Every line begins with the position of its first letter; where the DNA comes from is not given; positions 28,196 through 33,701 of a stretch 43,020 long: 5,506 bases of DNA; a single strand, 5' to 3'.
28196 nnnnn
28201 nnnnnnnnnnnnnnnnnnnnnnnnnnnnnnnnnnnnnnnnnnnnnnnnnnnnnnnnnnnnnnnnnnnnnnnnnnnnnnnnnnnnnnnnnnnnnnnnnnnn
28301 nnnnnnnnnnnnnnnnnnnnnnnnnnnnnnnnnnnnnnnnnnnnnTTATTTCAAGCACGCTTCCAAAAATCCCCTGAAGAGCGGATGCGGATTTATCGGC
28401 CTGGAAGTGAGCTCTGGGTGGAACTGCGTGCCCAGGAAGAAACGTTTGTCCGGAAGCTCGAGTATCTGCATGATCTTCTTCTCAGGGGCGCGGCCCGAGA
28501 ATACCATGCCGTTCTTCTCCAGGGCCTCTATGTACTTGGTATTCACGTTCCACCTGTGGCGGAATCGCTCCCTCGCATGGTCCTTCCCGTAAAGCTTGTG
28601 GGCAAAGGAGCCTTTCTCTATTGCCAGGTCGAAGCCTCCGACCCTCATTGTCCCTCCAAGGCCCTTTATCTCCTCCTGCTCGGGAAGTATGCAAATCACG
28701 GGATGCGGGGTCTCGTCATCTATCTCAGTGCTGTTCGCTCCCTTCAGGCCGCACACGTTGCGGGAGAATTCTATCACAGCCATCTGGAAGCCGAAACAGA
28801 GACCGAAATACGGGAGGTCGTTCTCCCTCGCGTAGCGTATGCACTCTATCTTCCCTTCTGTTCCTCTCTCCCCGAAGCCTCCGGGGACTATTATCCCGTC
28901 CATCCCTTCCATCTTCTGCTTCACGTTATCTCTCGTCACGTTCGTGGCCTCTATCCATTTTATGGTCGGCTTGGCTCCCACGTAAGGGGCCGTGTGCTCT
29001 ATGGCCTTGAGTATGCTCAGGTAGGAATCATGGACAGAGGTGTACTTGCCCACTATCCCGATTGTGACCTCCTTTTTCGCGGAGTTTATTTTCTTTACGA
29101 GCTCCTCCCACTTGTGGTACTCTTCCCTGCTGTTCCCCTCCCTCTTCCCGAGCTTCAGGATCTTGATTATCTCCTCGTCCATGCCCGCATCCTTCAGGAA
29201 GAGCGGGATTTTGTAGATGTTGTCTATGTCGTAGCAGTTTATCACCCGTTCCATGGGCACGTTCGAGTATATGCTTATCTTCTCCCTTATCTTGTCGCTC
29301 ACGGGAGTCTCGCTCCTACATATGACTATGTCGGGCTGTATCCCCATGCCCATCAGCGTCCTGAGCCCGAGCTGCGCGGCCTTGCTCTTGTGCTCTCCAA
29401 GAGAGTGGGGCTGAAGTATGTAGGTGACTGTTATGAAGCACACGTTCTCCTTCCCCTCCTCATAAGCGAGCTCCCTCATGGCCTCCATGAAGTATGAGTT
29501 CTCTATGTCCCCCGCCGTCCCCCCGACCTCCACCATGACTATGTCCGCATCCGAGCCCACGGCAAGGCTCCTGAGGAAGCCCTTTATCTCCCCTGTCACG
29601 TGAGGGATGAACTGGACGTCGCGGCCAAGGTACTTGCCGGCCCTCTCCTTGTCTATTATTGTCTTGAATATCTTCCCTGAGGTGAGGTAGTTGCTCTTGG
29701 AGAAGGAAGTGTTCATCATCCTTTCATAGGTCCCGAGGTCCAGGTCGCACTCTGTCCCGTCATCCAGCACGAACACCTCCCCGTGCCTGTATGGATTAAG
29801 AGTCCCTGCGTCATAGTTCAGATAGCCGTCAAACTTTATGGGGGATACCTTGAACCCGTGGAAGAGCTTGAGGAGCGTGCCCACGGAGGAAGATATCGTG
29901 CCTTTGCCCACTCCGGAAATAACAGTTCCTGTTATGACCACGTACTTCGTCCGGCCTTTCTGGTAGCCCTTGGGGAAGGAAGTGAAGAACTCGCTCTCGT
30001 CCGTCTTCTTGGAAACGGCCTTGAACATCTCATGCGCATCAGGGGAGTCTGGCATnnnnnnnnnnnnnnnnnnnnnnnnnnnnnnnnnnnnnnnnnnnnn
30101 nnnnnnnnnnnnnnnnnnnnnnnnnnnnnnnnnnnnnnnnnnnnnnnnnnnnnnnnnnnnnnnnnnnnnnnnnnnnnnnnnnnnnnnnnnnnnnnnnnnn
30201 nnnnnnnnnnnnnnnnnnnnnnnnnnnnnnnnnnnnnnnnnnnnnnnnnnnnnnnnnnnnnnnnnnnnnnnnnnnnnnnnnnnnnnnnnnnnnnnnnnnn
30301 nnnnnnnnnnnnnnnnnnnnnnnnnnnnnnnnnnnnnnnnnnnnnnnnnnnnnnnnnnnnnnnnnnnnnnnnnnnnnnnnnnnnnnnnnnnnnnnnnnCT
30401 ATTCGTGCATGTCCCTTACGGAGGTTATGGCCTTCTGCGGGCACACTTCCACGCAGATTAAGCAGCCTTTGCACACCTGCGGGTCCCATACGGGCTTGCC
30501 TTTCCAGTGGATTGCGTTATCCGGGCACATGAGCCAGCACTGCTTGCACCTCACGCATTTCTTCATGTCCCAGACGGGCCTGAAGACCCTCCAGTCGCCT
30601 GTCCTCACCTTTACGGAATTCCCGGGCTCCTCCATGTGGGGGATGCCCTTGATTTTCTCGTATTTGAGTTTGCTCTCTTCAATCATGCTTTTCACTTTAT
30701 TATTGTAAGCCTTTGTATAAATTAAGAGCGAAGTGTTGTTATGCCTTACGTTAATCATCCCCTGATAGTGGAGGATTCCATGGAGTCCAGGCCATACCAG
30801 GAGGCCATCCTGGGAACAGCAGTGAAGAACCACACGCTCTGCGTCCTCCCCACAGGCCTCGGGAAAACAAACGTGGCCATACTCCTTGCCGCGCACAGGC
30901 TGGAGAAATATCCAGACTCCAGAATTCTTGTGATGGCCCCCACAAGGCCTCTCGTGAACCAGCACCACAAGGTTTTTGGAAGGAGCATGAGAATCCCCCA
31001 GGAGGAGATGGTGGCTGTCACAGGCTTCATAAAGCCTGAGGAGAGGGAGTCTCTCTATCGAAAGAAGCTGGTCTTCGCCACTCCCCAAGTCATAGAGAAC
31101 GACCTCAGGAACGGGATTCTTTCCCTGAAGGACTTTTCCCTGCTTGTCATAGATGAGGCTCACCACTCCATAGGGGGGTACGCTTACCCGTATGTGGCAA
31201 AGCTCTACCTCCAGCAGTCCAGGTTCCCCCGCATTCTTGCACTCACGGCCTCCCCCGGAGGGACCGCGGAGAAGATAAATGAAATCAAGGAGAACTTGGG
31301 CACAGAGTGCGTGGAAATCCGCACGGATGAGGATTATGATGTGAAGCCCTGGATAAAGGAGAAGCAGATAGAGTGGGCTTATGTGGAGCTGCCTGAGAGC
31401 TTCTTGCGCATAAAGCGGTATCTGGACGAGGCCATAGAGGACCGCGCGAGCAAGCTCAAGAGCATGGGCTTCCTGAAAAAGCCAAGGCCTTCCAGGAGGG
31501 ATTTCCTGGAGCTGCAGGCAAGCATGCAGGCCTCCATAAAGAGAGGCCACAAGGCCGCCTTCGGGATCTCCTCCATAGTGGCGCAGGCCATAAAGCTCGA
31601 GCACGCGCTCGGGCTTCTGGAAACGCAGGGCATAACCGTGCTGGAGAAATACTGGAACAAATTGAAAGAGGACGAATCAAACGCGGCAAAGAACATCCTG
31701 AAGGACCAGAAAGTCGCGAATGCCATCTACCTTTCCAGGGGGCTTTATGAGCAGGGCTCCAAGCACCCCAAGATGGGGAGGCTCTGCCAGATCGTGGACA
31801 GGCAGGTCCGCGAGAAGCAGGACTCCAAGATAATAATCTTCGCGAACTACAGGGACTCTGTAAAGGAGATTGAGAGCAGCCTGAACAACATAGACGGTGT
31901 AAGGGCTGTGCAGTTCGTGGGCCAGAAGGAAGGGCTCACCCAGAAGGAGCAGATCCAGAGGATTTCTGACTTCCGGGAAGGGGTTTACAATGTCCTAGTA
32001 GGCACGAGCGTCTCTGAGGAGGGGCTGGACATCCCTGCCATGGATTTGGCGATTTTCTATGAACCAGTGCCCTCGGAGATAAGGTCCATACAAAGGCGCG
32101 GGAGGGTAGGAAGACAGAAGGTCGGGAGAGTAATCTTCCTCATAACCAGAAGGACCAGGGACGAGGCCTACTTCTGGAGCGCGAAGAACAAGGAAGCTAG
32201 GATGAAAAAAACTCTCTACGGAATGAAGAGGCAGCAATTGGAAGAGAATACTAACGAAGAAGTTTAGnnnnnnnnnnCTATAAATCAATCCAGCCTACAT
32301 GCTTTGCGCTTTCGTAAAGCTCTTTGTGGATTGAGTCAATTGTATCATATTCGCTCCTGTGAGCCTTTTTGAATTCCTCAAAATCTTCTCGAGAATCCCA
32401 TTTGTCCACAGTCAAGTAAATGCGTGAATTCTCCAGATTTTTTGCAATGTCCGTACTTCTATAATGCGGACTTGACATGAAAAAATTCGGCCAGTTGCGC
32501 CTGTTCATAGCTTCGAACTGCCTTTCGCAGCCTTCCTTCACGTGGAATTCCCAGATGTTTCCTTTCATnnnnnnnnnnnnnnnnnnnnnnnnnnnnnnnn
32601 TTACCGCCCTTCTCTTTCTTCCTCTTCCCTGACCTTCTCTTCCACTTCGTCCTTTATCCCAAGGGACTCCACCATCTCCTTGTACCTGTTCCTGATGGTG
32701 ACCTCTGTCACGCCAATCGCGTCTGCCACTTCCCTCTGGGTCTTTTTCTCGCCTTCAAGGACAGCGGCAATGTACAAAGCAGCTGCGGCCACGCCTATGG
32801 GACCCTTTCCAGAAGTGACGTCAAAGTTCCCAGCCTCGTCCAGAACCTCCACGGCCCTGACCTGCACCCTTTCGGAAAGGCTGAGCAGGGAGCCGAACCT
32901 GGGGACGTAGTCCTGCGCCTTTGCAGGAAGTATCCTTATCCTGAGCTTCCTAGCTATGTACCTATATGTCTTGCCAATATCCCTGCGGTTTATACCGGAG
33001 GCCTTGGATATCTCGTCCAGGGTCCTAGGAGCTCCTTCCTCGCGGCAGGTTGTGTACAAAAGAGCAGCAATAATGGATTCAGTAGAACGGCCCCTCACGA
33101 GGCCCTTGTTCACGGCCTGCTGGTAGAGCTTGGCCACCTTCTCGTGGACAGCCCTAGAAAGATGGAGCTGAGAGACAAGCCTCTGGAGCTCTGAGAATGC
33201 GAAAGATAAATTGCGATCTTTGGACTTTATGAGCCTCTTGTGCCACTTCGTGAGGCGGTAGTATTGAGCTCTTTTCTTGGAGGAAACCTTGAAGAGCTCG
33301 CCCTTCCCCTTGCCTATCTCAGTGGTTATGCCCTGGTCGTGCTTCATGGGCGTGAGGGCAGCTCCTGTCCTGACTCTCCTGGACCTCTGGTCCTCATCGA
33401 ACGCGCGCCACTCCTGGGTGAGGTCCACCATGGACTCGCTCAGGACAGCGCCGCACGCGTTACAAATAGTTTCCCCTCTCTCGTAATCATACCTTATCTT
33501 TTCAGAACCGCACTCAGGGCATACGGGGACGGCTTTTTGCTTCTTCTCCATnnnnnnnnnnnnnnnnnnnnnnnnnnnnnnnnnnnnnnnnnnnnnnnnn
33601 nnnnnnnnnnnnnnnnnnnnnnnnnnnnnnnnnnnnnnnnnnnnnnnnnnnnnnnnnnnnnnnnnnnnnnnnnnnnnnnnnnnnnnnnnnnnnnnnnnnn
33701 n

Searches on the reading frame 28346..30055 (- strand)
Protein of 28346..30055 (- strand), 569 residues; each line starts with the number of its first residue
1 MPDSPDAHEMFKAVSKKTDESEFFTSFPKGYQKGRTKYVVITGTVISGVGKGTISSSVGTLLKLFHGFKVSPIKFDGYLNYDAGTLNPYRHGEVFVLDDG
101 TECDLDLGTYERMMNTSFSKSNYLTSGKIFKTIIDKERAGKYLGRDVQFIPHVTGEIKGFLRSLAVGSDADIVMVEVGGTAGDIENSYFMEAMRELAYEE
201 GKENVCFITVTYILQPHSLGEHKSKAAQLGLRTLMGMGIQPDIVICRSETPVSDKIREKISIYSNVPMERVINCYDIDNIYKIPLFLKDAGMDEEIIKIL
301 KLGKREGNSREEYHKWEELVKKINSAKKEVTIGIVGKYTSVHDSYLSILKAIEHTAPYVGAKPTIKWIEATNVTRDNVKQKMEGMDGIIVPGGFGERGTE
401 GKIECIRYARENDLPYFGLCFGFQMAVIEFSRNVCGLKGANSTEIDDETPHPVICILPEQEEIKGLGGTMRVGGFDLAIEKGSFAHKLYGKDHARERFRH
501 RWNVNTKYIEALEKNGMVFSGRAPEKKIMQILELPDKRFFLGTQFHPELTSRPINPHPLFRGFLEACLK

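Call 6: search_protein_families(library=pfam, proteins=[window:28346-30055:-], max_evalue=0.1)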
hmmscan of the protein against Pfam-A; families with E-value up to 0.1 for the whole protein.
window:28346-30055:- (569 aa): 4 families
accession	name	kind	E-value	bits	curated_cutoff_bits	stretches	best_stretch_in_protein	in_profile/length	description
PF06418.20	CTP_synth_N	-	3e-102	342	26.1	1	37-302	1-265/265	CTP synthase N-terminus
PF00117.34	GATase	-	5.7e-35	121.2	22.8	1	341-565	2-189/190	Glutamine amidotransferase class-I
PF07722.19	Peptidase_C26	-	8.1e-05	22.9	20.5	1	403-548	95-219/219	Peptidase C26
PF01656.29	CbiA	-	0.0027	18.1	25.4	1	47-135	8-54/125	CobQ/CobB/MinD/ParA nucleotide binding domain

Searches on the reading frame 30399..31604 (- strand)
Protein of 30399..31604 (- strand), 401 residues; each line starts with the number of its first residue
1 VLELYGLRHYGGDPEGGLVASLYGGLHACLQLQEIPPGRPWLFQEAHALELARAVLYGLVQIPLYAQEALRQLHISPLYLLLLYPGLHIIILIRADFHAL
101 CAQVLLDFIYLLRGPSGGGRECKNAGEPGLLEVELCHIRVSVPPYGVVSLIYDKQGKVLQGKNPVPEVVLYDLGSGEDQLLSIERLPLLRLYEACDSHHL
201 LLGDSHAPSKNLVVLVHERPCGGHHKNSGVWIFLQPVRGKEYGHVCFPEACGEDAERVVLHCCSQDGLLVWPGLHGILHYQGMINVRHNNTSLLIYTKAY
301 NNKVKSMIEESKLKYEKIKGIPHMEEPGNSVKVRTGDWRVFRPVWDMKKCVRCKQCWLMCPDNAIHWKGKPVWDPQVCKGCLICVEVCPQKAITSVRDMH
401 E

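Call 8: search_protein_families(library=pfam, proteins=[window:30399-31604:-], max_evalue=0.001)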
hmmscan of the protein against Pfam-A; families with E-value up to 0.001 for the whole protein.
window:30399-31604:- (401 aa): 8 families
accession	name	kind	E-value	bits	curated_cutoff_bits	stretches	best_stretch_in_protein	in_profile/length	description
PF00037.32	Fer4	-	1e-13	50.9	21.1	2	371-394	1-24/24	4Fe-4S binding domain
PF12837.12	Fer4_6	-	3.8e-08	33.3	25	1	370-392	1-23/24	4Fe-4S binding domain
PF14697.11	Fer4_21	-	6.9e-08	32.9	35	1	346-394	4-58/59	4Fe-4S dicluster domain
PF13484.11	Fer4_16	-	9.3e-07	30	30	0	349-378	1-29/66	4Fe-4S double cluster binding domain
PF12838.12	Fer4_7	-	1.5e-06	29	27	1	349-392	1-52/52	4Fe-4S dicluster domain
PF12797.12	Fer4_2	-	7.6e-06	26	24.5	1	370-389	2-21/22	4Fe-4S binding domain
PF13187.11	Fer4_9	-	1.4e-05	25.5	27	1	349-393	1-52/52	4Fe-4S dicluster domain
PF13237.11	Fer4_10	-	1.5e-05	25.3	25.5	1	344-389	3-53/53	4Fe-4S dicluster domain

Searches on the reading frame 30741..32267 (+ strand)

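Call 8: search_protein_families(library=pfam, proteins=[window:30741-32267:+], max_evalue=0.001)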
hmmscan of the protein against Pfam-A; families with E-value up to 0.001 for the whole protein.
window:30741-32267:+ (508 aa): 5 families
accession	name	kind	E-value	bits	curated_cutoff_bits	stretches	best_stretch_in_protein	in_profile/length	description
PF00270.35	DEAD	-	7.4e-24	84.8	26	1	17-177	1-165/167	DEAD/DEAH box helicase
PF00271.37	Helicase_C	-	1.9e-22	80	23.5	1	345-459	3-109/110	Helicase conserved C-terminal domain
PF04851.21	ResIII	-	2.9e-19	70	22.5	1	14-172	2-162/164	Type III restriction enzyme, res subunit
PF21210.2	RNA_helicase_helical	-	1e-15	58.2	27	1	230-330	2-108/108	Putative ATP-dependent RNA helicase, helical bundle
PF22590.2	Cas3-like_C_2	-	0.00057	20.6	27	0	412-460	60-105/106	CRISPR-associated nuclease/helicase Cas3, C-terminal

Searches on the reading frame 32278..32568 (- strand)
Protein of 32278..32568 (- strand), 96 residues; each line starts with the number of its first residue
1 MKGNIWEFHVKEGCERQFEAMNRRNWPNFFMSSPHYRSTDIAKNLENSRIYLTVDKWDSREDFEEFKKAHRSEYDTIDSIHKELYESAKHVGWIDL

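Call 8: search_protein_families(library=pfam, proteins=[window:32278-32568:-], max_evalue=0.001)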
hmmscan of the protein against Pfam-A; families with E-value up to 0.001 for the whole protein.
window:32278-32568:- (96 aa): 1 family
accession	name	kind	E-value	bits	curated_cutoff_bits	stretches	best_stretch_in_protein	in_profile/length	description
PF03992.22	ABM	-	1.6e-05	25.5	23.1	1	5-68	5-68/78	Antibiotic biosynthesis monooxygenase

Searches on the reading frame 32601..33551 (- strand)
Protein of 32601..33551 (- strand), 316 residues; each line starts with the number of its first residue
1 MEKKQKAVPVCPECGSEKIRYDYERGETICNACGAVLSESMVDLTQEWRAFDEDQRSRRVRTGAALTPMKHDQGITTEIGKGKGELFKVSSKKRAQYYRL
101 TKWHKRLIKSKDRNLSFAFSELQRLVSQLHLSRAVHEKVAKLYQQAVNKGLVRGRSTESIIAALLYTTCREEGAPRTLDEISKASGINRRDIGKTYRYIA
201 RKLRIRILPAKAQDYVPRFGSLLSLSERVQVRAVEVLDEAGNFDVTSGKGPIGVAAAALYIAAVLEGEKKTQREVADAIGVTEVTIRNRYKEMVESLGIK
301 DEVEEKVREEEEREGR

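Call 12: search_protein_families(library=pfam, proteins=[window:32601-33551:-], max_evalue=0.001)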
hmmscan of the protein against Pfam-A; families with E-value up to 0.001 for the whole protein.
window:32601-33551:- (316 aa): 4 families
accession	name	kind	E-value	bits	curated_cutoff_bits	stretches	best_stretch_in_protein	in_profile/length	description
PF00382.24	TFIIB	-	3e-44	149.4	23.6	2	210-295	6-91/92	Transcription factor TFIIB repeat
PF08271.17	Zn_Ribbon_TF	-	1.4e-15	57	29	1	10-51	2-43/43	TFIIB zinc-binding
PF04545.22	Sigma70_r4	-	1.3e-05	25.1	24.1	0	267-295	18-46/50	Sigma-70, region 4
PF11781.13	Zn_ribbon_RRN7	-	0.00044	20.3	27.1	1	9-36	5-30/32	Zinc-finger of RNA-polymerase I-specific TFIIB, Rrn7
